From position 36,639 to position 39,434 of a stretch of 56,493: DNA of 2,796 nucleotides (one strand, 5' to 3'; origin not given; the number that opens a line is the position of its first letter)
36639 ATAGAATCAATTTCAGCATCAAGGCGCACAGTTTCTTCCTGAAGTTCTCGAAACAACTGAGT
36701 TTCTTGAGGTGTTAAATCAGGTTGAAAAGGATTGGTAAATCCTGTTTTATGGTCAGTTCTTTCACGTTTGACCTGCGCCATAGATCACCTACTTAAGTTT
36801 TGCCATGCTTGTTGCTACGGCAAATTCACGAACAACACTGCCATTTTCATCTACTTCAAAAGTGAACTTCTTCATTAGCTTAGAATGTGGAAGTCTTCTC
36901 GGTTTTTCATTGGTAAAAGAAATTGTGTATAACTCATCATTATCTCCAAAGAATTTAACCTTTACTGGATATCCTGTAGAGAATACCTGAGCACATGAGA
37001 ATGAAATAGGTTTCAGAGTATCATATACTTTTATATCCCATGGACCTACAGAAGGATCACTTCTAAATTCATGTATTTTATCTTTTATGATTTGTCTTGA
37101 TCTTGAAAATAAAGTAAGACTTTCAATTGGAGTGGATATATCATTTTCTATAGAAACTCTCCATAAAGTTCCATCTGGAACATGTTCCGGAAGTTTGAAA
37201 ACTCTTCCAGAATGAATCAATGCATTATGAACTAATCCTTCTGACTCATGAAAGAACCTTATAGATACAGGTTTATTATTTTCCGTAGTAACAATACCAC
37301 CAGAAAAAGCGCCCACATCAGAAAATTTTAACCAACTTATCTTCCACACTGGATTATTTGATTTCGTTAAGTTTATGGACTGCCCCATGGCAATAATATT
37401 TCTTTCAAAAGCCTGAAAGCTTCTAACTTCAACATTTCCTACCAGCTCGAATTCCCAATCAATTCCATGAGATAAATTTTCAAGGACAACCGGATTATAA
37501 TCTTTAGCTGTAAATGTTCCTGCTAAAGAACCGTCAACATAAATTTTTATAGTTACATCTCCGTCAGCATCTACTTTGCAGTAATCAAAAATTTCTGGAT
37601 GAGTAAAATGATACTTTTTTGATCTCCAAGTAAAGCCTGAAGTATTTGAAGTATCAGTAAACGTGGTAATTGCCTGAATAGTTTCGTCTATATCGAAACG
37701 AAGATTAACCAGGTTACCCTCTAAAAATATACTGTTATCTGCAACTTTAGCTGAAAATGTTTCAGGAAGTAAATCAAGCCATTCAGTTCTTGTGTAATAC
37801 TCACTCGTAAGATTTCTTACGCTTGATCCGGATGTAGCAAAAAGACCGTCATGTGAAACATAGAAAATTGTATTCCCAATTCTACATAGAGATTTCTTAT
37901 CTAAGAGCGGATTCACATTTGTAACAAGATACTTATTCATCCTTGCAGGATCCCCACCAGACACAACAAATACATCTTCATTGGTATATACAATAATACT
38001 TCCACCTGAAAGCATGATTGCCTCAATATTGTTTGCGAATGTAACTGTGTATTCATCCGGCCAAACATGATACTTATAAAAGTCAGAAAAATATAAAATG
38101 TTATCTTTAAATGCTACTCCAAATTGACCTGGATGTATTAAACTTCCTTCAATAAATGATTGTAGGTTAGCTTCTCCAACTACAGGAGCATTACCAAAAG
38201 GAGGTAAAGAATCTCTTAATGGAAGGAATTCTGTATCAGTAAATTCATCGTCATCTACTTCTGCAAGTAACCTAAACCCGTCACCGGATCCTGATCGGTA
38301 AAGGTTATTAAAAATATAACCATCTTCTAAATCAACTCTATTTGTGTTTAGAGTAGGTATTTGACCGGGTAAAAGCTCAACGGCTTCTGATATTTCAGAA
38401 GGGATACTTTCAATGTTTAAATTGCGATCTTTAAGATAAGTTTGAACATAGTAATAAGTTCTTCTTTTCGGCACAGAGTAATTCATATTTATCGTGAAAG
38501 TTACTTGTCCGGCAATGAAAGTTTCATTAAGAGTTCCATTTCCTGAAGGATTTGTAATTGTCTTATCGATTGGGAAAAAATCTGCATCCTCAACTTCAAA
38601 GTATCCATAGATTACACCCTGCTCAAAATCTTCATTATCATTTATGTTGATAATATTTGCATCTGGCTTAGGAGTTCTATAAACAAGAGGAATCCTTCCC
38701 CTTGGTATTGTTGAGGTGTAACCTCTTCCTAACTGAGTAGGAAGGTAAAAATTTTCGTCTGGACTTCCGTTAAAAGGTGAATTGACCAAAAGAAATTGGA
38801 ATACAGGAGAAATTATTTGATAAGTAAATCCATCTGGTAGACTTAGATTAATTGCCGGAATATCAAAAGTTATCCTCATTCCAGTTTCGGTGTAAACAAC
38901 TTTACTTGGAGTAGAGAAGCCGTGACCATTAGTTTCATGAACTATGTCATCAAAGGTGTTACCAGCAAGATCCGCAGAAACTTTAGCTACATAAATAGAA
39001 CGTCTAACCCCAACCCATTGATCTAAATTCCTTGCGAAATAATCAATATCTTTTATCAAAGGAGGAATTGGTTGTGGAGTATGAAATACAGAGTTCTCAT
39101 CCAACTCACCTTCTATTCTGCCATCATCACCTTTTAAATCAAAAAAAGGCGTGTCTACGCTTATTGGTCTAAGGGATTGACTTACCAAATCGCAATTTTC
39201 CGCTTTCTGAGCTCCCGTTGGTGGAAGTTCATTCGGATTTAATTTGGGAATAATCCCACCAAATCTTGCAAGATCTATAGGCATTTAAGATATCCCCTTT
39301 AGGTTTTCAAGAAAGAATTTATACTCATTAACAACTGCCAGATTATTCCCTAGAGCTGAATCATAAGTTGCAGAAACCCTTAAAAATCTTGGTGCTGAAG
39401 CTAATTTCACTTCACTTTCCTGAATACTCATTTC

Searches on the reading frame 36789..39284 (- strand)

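Call 9: search_protein_families(library=phrogs, proteins=[window:36789-39284:-], max_evalue=0.001)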
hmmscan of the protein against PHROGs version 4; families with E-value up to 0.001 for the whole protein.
window:36789-39284:- (831 aa): 2 families
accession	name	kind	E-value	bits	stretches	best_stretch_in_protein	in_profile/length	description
phrog_511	-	head and packaging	7.3e-60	204.3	3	274-517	461-704/862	internal virion protein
phrog_17680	-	unknown function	6.3e-07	30.1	0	274-428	146-299/356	-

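Call 10: search_protein_families(library=pfam, proteins=[window:36789-39284:-], max_evalue=0.01)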
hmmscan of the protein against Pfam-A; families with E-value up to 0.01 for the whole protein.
window:36789-39284:- (831 aa): 0 families
